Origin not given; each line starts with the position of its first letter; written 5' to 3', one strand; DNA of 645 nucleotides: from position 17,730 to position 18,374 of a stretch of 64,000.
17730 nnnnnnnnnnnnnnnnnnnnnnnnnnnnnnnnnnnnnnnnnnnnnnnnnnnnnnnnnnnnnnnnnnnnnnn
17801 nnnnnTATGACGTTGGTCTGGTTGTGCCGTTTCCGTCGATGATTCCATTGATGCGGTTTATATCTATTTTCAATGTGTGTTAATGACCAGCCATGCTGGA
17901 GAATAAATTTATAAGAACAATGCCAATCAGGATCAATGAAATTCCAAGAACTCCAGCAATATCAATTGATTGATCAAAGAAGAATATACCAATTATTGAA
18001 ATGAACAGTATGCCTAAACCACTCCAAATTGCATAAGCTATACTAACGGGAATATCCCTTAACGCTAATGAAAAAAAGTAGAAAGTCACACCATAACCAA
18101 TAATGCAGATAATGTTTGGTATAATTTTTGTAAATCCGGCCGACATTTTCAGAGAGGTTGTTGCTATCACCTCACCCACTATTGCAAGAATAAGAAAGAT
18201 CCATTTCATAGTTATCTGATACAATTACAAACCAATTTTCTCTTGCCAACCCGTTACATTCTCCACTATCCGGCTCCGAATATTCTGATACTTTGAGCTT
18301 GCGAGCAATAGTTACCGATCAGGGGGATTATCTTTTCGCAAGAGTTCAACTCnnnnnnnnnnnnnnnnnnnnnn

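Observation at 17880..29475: Integrase-less defence/TA island with cassette-array-like architecture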

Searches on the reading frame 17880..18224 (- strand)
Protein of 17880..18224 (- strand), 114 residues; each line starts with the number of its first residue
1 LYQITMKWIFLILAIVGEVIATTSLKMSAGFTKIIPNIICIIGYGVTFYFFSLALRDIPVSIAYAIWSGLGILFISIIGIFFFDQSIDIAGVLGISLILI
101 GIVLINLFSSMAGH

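Call 3: search_protein_families(library=pfam, proteins=[window:17880-18224:-], max_evalue=0.01)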
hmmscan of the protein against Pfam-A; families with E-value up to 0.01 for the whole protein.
window:17880-18224:- (114 aa): 3 families
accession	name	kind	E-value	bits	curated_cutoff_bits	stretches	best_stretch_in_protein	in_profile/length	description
PF00893.25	Multi_Drug_Res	-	4.1e-31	107.8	23.7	1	6-98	1-93/93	Small Multidrug Resistance protein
PF00892.27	EamA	-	3.9e-05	24.4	28.2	1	10-106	45-134/135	EamA-like transporter family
PF10639.15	TMEM234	-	0.00078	19.9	30.1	1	50-105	57-112/113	Putative transmembrane family 234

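Call 17: search_dna_similar(query=window:17880-18209:-, collection=plasmids, mode=protein, max_rows=30, rows=spread)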
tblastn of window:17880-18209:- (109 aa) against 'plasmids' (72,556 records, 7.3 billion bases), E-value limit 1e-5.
The search stops at 5000 records and this limit was reached: more records match than are counted here, and every count below describes the 5000 best-scoring records only.
Records with a match: at least 5000; places in all: 6425; records where one place covers at least 80% of the query: 0.
Best place of each record, by identity: 60-80% 5000.
By first word of the organism name: Klebsiella 1660; Escherichia 1635; Salmonella 461; Enterobacter 361; Citrobacter 177; Shigella 90; Providencia 88; Acinetobacter 82; Pseudomonas 73; Aeromonas 62; and 38 more.
By predicted mobility (MOB-suite, as given by PLSDB): conjugative 3698; non-mobilizable 658; mobilizable 644.
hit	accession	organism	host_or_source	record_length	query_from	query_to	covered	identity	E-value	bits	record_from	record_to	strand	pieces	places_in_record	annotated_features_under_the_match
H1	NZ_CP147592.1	Klebsiella pneumoniae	Homo sapiens,bloodstream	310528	3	62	55%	65.0%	1e-15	78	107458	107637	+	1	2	qacE: quaternary ammonium compound efflux SMR transporter QacE | qacEdelta1: major facilitator superfamily (MFS) antibiotic efflux pump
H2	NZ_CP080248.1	Escherichia sp. TM-G17TGC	mixed culture,broth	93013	3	62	55%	63.3%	4e-15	76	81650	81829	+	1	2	quaternary ammonium compound efflux SMR transporter QacE delta 1 | qacEdelta1: quaternary ammonium compound efflux SMR transporter QacE delta 1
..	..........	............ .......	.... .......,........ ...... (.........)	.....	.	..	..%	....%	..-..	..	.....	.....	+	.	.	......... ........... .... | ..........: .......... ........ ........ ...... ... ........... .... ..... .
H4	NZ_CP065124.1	Salmonella enterica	Homo sapiens,cell culture,stool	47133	3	62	55%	63.3%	5e-15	76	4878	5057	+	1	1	quaternary ammonium compound efflux SMR transporter QacE delta 1 | qacEdelta1: quaternary ammonium compound efflux SMR transporter QacE delta 1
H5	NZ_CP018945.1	Escherichia coli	Homo sapiens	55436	3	62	55%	63.3%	5e-15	76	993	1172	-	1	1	quaternary ammonium compound efflux SMR transporter QacE delta 1 | qacEdelta1: quaternary ammonium compound efflux SMR transporter QacE delta 1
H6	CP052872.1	Enterobacter cloacae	Homo sapiens,blood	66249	3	62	55%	63.3%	5e-15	76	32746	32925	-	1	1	quaternary ammonium compound efflux SMR transporter QacE delta 1 | qacEdelta1: quaternary ammonium compound efflux SMR transporter QacE delta 1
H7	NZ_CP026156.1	Klebsiella pneumoniae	Homo sapiens,sputum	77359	3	62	55%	63.3%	5e-15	76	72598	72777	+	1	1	quaternary ammonium compound efflux SMR transporter QacE delta 1 | qacEdelta1: quaternary ammonium compound efflux SMR transporter QacE delta 1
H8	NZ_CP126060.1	Klebsiella pneumoniae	Homo sapiens,anorectal swab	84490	3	62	55%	63.3%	5e-15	76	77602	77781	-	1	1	quaternary ammonium compound efflux SMR transporter QacE delta 1 | qacEdelta1: quaternary ammonium compound efflux SMR transporter QacE delta 1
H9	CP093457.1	Klebsiella pneumoniae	Homo sapiens,Isolated from blood of an ...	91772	3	62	55%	63.3%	5e-15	76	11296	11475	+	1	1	quaternary ammonium compound efflux SMR transporter QacE delta 1 | qacEdelta1: quaternary ammonium compound efflux SMR transporter QacE delta 1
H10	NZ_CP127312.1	Escherichia coli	Bos taurus,Cell culture,feces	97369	3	62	55%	63.3%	5e-15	76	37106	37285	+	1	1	quaternary ammonium compound efflux SMR transporter QacE delta 1 | qacEdelta1: quaternary ammonium compound efflux SMR transporter QacE delta 1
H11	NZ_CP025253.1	Escherichia coli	Homo sapiens,urine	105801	3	62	55%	63.3%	5e-15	76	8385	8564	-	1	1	quaternary ammonium compound efflux SMR transporter QacE delta 1 | qacEdelta1: quaternary ammonium compound efflux SMR transporter QacE delta 1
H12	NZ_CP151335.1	Shigella sonnei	-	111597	3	62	55%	63.3%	5e-15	76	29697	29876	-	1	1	quaternary ammonium compound efflux SMR transporter QacE delta 1 | qacEdelta1: quaternary ammonium compound efflux SMR transporter QacE delta 1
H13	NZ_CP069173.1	Klebsiella pneumoniae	Homo sapiens,whole organism,sputum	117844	3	62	55%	63.3%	5e-15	76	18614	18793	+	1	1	quaternary ammonium compound efflux SMR transporter QacE delta 1 | qacEdelta1: quaternary ammonium compound efflux SMR transporter QacE delta 1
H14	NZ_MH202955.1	Escherichia coli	-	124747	3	62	55%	63.3%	5e-15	76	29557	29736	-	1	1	quaternary ammonium compound efflux SMR transporter QacE delta 1 | qacEdelta1: quaternary ammonium compound efflux SMR transporter QacE delta 1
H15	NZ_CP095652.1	Klebsiella pneumoniae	Homo sapiens,Pure culture one microbial ...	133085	3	62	55%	63.3%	5e-15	76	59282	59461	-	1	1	quaternary ammonium compound efflux SMR transporter QacE delta 1 | qacEdelta1: quaternary ammonium compound efflux SMR transporter QacE delta 1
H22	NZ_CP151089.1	Citrobacter gillenii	rabbit,single bacteria,anus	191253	3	62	55%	63.3%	5e-15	76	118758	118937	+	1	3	quaternary ammonium compound efflux SMR transporter QacE delta 1 | qacEdelta1: quaternary ammonium compound efflux SMR transporter QacE delta 1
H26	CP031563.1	Klebsiella pneumoniae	pneumoniae,whole organism,cancer ...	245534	3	62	55%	63.3%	5e-15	76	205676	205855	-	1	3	quaternary ammonium compound efflux SMR transporter QacE delta 1 | qacEdelta1: quaternary ammonium compound efflux SMR transporter QacE delta 1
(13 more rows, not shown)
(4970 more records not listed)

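Call 18: get_annotated_region(hit=H1, flank=7000)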
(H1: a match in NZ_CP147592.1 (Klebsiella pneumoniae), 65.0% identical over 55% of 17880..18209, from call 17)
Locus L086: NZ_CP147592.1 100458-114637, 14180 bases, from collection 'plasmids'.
description: Klebsiella pneumoniae strain GN02018 plasmid unnamed7, complete sequence
organism: Klebsiella pneumoniae (NCBI taxid 573)
taxonomy: Bacteria; Pseudomonadota; Gammaproteobacteria; Enterobacterales; Enterobacteriaceae; Klebsiella; Klebsiella pneumoniae
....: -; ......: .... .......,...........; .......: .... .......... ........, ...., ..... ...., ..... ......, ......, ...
typing (MOB-suite, as given by PLSDB): conjugative; replicon IncFIB,IncHI1B,IncP; relaxase MOBH,MOBP; mating-pair formation MPF_F
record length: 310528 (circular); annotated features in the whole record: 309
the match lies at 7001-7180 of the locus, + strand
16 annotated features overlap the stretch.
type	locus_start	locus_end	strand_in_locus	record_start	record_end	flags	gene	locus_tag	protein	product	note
CDS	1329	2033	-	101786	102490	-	-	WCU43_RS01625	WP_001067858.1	IS6-like element IS26 family transposase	GO:0006313 - DNA transposition [Evidence IEA]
CDS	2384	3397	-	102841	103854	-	intI1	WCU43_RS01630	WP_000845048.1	class 1 integron integrase IntI1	-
CDS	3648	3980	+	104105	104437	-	qac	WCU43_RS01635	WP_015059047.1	quaternary ammonium compound efflux SMR transporter QacL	-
predicted_resistance_gene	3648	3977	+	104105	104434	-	qacL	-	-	quaternary ammonium compound efflux SMR transporter QacL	predicted by amrfinderplus; class QUATERNARY AMMONIUM; identity 100.0%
predicted_resistance_gene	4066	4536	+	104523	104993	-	dfrA32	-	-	trimethoprim-resistant dihydrofolate reductase DfrA32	predicted by amrfinderplus; class TRIMETHOPRIM; identity 100.0%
predicted_resistance_gene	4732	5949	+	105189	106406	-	ere(A)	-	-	EreA family erythromycin esterase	predicted by amrfinderplus; class MACROLIDE; identity 100.0%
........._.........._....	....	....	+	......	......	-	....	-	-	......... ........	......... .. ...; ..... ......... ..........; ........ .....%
predicted_resistance_gene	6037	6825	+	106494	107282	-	aadA2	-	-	ANT(3'')-Ia family aminoglycoside nucleotidyltransferase AadA2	predicted by amrfinderplus; class AMINOGLYCOSIDE; identity 100.0%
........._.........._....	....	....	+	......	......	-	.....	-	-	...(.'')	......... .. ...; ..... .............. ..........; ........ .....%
predicted_resistance_gene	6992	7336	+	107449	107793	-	qacE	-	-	quaternary ammonium compound efflux SMR transporter QacE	predicted by amrfinderplus; class QUATERNARY AMMONIUM; identity 99.13%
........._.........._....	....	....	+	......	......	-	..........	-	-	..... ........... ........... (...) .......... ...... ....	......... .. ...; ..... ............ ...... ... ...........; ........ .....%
predicted_resistance_gene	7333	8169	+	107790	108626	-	sul1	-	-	sulfonamide-resistant dihydropteroate synthase Sul1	predicted by amrfinderplus; class SULFONAMIDE; identity 100.0%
CDS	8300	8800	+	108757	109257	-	-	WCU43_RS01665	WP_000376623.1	GNAT family N-acetyltransferase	-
CDS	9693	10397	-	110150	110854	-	-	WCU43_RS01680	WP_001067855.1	IS6-like element IS26 family transposase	GO:0006313 - DNA transposition [Evidence IEA]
CDS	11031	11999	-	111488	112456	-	-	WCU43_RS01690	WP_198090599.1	IS5 family transposase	-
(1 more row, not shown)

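Call 19: get_annotated_region(hit=H22, flank=7000)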
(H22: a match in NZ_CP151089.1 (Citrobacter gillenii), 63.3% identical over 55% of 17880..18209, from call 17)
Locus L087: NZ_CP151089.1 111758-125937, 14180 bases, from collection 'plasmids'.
description: Citrobacter gillenii strain DW61 plasmid pDW61, complete sequence
organism: Citrobacter gillenii (NCBI taxid 67828)
taxonomy: Bacteria; Pseudomonadota; Gammaproteobacteria; Enterobacterales; Enterobacteriaceae; Citrobacter; Citrobacter gillenii
host: -; source: rabbit,single bacteria,anus; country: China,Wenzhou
typing (MOB-suite, as given by PLSDB): conjugative; replicon IncC; relaxase MOBH,MOBH; mating-pair formation MPF_F
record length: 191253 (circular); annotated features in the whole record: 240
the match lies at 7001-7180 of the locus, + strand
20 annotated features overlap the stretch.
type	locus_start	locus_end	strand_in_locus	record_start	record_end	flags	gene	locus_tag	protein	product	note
CDS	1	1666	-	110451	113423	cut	-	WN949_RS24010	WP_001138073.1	Tn3 family transposase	-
CDS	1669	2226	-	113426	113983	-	-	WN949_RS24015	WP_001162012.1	recombinase family protein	GO:0006310 - DNA recombination [Evidence IEA]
CDS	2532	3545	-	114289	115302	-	intI1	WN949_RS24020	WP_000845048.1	class 1 integron integrase IntI1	-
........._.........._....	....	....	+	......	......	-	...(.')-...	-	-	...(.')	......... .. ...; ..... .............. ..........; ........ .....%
CDS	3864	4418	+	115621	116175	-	-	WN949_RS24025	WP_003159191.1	aminoglycoside N-acetyltransferase AAC(6')-Ib4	-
predicted_resistance_gene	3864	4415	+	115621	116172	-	aac(6')-Ib4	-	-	aminoglycoside N-acetyltransferase AAC(6')-Ib4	predicted by amrfinderplus; class AMINOGLYCOSIDE; identity 100.0%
CDS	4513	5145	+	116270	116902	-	-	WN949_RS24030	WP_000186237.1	type B-3 chloramphenicol O-acetyltransferase CatB3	-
predicted_resistance_gene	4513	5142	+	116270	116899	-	catB3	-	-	type B-3 chloramphenicol O-acetyltransferase CatB3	predicted by amrfinderplus; class PHENICOL; identity 100.0%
CDS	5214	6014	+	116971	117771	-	-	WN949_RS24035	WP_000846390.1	oxacillin-hydrolyzing class D beta-lactamase OXA-10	-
predicted_resistance_gene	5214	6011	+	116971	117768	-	blaOXA-10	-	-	oxacillin-hydrolyzing class D beta-lactamase OXA-10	predicted by amrfinderplus; class BETA-LACTAM; identity 100.0%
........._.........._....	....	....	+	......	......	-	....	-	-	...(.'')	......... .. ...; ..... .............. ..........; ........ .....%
predicted_resistance_gene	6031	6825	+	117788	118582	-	aadA1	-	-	ANT(3'')-Ia family aminoglycoside nucleotidyltransferase AadA1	predicted by amrfinderplus; class AMINOGLYCOSIDE; identity 99.25%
CDS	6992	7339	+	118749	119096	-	-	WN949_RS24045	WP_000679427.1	quaternary ammonium compound efflux SMR transporter QacE delta 1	-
predicted_resistance_gene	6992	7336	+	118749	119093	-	qacEdelta1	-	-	quaternary ammonium compound efflux SMR transporter QacE delta 1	predicted by amrfinderplus; class QUATERNARY AMMONIUM; identity 100.0%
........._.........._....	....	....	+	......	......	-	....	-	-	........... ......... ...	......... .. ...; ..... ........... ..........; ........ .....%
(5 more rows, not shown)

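Call 20: get_annotated_region(hit=H26, flank=7000)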
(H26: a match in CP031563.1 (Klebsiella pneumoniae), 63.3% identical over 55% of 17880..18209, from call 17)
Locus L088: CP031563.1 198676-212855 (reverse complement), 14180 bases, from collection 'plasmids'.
description: Klebsiella pneumoniae strain 2-1 plasmid pKP21HI1, complete sequence
organism: Klebsiella pneumoniae (NCBI taxid 573)
taxonomy: Bacteria; Pseudomonadota; Gammaproteobacteria; Enterobacterales; Enterobacteriaceae; Klebsiella; Klebsiella pneumoniae
host: -; source: pneumoniae,whole organism,cancer patient stool; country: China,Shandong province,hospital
typing (MOB-suite, as given by PLSDB): non-mobilizable; replicon IncFIB,IncHI1B,IncU,rep_cluster_1254
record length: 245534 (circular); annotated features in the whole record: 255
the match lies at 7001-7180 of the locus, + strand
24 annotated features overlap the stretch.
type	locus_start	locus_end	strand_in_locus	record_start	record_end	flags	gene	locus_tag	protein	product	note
CDS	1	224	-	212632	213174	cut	-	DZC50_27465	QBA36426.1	DNA-binding protein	-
CDS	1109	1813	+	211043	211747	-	-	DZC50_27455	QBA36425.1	IS6 family transposase IS15DI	-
CDS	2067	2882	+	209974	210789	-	-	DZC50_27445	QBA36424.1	aminoglycoside O-phosphotransferase APH(3')-Ia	-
predicted_resistance_gene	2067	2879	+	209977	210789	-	aph(3')-Ia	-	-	aminoglycoside O-phosphotransferase APH(3')-Ia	predicted by amrfinderplus; class AMINOGLYCOSIDE; identity 100.0%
CDS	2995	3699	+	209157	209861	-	-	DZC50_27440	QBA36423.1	IS6 family transposase IS15DIV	-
CDS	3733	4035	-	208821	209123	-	-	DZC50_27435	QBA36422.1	transposase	-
CDS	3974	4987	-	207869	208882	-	-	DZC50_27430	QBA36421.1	class 1 integron integrase IntI1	-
predicted_resistance_gene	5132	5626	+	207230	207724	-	dfrA12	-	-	trimethoprim-resistant dihydrofolate reductase DfrA12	predicted by amrfinderplus; class TRIMETHOPRIM; identity 100.0%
CDS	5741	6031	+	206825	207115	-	-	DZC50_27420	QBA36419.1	DUF1010 domain-containing protein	-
CDS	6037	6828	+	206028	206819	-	-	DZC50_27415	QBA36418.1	ANT(3'')-Ia family aminoglycoside nucleotidyltransferase AadA2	-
predicted_resistance_gene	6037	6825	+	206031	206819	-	aadA2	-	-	ANT(3'')-Ia family aminoglycoside nucleotidyltransferase AadA2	predicted by amrfinderplus; class AMINOGLYCOSIDE; identity 100.0%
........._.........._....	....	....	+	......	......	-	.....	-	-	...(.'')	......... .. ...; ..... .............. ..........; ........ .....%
CDS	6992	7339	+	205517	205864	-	-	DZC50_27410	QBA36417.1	quaternary ammonium compound efflux SMR transporter QacE delta 1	-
predicted_resistance_gene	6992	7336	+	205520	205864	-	qacEdelta1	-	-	quaternary ammonium compound efflux SMR transporter QacE delta 1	predicted by amrfinderplus; class QUATERNARY AMMONIUM; identity 100.0%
predicted_resistance_gene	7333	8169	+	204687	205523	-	sul1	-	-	sulfonamide-resistant dihydropteroate synthase Sul1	predicted by amrfinderplus; class SULFONAMIDE; identity 100.0%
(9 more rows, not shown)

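Call 35: search_protein_families(library=ncbifam, proteins=[window:17880-18224:-], max_evalue=0.01)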
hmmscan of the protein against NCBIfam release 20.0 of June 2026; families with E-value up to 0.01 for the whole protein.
window:17880-18224:- (114 aa): 24 families
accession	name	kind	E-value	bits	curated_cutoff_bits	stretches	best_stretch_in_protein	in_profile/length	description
NF033137.0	SMR_qac_int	equivalog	2.3e-37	127.8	188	1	7-114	2-109/109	Qac family quaternary ammonium compound efflux SMR transporter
NF033136.1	SMR_qac_K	exception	9.9e-34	116.4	205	1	7-112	3-108/110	quaternary ammonium compound efflux SMR transporter QacK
NF000067.2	SMR_qac_FL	exception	5.9e-33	113.7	205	1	7-114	3-110/110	quaternary ammonium compound efflux SMR transporter QacL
NF000276.2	SMR_qac_E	exception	1.6e-30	105.4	185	1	7-105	2-100/101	quaternary ammonium compound efflux SMR transporter QacE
NF000278.1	SMR_qac_G2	exception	1.5e-29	102.5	220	1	7-112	3-108/110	quaternary ammonium compound efflux SMR transporter QacG2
NF000148.1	SMR_qac_pB8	exception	6.5e-29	100.8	200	1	8-113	4-109/110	Qac-pB8 family quaternary ammonium compound efflux SMR transporter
NF051481.1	EbrA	exception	2.1e-28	98.7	160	1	6-107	3-104/104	SMR family multidrug efflux transporter EbrA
NF007087.1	PRK09541.1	subfamily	2e-26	92.6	162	1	7-114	3-110/110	EmrE family multidrug efflux SMR transporter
NF051482.1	EbrB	exception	3e-26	92.1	160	1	9-106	5-102/105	SMR family multidrug efflux transporter EbrB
NF000384.1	QacCGHJ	equivalog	3.6e-26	91.5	160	1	6-110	1-105/107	QacCGHJ group quaternary ammonium compound efflux SMR transporter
NF042984.1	SMR_efflux_EmrE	exception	4.2e-24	85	226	1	7-113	3-109/110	multidrug efflux SMR transporter EmrE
NF012170.0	qac_SMR_J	exception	1.6e-23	83.1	210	1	6-110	1-105/107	quaternary ammonium compound efflux SMR transporter QacJ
NF000023.1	qac_SMR_C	exception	5.2e-23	81.2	200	1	6-109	1-104/107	quaternary ammonium compound efflux SMR transporter QacC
NF000277.1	qac_SMR_G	exception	5.3e-23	81.4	200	1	6-109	1-104/107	quaternary ammonium compound efflux SMR transporter QacG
NF000279.1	qac_SMR_H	exception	1.7e-22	79.8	205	1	6-110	1-105/107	quaternary ammonium compound efflux SMR transporter QacH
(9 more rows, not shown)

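Call 66: find_encoding_contigs(protein=window:17880-18209:-, flank=6000, max_places=8)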
Protein window:17880-18209:- (109 aa): 22 contigs read that carry it; 3 places shown.
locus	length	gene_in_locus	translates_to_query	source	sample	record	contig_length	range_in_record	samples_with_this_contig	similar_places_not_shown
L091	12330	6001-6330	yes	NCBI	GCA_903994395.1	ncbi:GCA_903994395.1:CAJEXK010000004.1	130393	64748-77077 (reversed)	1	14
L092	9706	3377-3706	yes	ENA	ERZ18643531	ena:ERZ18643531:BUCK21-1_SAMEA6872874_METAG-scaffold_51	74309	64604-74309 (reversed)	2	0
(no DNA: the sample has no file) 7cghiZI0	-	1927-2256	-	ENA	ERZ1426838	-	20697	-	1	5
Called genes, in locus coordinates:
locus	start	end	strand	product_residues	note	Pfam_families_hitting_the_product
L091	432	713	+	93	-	PF09957:VapB_antitoxin (weak)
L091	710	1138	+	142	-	PF01850:PIN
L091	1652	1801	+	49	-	-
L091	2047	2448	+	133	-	-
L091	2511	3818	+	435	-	PF02463:SMC_N, PF13175:AAA_15, PF13476:AAA_23, PF13175:AAA_15, PF13304:AAA_21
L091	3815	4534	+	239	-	PF01844:HNH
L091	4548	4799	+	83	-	PF10387:DUF2442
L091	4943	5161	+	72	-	-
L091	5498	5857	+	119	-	PF15970:HicB-like_2 (weak), PF05534:HicB, PF22513:FitA-like_RHH (faint)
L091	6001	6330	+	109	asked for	PF00893:Multi_Drug_Res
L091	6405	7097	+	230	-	PF00005:ABC_tran, PF13304:AAA_21 (faint), PF02463:SMC_N (weak)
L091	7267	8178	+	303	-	PF03096:Ndr, PF00561:Abhydrolase_1, PF12146:Hydrolase_4, PF12697:Abhydrolase_6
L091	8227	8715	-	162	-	PF02870:Methyltransf_1N, PF01035:DNA_binding_1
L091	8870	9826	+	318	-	PF08240:ADH_N (weak), PF16912:Glu_dehyd_C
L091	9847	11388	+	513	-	PF02463:SMC_N (faint), PF00005:ABC_tran, PF13304:AAA_21 (faint), PF00005:ABC_tran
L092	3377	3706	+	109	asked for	PF00893:Multi_Drug_Res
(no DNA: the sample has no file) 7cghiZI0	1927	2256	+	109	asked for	PF00893:Multi_Drug_Res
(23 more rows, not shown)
